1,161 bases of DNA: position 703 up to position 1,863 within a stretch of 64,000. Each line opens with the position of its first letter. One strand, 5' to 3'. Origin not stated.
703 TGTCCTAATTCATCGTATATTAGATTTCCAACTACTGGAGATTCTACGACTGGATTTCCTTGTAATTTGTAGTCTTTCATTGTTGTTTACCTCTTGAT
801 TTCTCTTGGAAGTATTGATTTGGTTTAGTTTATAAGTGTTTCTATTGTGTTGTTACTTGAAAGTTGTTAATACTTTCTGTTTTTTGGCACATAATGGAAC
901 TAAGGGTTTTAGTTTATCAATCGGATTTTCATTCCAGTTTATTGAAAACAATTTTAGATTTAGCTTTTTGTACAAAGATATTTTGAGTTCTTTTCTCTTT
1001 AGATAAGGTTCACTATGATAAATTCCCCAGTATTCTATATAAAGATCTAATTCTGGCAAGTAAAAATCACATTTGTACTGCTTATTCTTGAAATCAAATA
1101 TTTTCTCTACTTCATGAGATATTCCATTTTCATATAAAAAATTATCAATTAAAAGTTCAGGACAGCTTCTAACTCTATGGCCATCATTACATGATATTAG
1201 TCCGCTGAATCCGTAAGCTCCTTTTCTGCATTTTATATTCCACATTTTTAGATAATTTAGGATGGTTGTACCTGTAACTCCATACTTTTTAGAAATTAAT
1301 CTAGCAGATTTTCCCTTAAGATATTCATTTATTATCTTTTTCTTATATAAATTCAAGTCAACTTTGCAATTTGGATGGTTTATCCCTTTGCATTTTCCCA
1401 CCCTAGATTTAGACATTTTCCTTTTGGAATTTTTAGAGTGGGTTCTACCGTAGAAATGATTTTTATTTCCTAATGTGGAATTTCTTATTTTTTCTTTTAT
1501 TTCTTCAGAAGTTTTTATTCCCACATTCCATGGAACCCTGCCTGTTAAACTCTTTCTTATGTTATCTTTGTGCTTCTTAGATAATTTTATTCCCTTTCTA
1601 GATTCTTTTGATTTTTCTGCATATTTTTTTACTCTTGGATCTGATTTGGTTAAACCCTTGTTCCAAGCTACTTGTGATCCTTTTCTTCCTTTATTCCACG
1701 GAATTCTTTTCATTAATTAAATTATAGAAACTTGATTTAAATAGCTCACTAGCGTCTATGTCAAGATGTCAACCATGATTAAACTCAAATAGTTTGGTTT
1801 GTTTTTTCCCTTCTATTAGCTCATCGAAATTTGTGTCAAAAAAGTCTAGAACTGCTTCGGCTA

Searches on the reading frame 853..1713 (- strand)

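Call 5: search_protein_families(library=pfam, proteins=[window:853-1713:-], max_evalue=1)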
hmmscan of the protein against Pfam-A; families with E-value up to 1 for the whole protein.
window:853-1713:- (286 aa): 3 families
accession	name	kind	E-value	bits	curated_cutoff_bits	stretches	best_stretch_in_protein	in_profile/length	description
PF07460.16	NUMOD3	-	1.4e-11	44.6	20.4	3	68-101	4-37/37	NUMOD3 motif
PF18024.7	HTH_50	-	7.6e-05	22.8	27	1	124-160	12-49/50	Helix-turn-helix domain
PF13518.12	HTH_28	-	0.0062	17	25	1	124-162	2-40/52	Helix-turn-helix domain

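Call 43: search_protein_families(library=ncbifam, proteins=[window:853-1713:-], max_evalue=0.01)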
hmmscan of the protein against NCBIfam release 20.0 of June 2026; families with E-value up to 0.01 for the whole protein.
window:853-1713:- (286 aa): 2 families
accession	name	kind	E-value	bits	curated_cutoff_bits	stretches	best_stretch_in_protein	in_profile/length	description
TIGR01453.1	grpIintron_endo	subfamily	3.5e-06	27.2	56.05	1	35-156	91-202/215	group I intron endonuclease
NF009949.0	PRK13413.1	equivalog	0.00058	19.6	272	1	87-160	127-198/203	master DNA invertase Mpi family serine-type recombinase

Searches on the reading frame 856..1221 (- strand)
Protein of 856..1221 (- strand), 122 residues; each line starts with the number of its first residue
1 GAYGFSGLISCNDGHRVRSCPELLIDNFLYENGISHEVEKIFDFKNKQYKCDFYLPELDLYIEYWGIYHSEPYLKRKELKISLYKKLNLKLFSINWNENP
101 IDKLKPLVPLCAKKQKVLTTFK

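Call 52: search_protein_families(library=pfam, proteins=[window:856-1221:-], max_evalue=10)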
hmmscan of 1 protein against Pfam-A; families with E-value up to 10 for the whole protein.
seq(122 aa): 1 family
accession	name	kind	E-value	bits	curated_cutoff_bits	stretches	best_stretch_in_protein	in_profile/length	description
PF00649.23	Copper-fist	-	0.19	11.7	25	1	10-20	12-22/39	Copper fist DNA binding domain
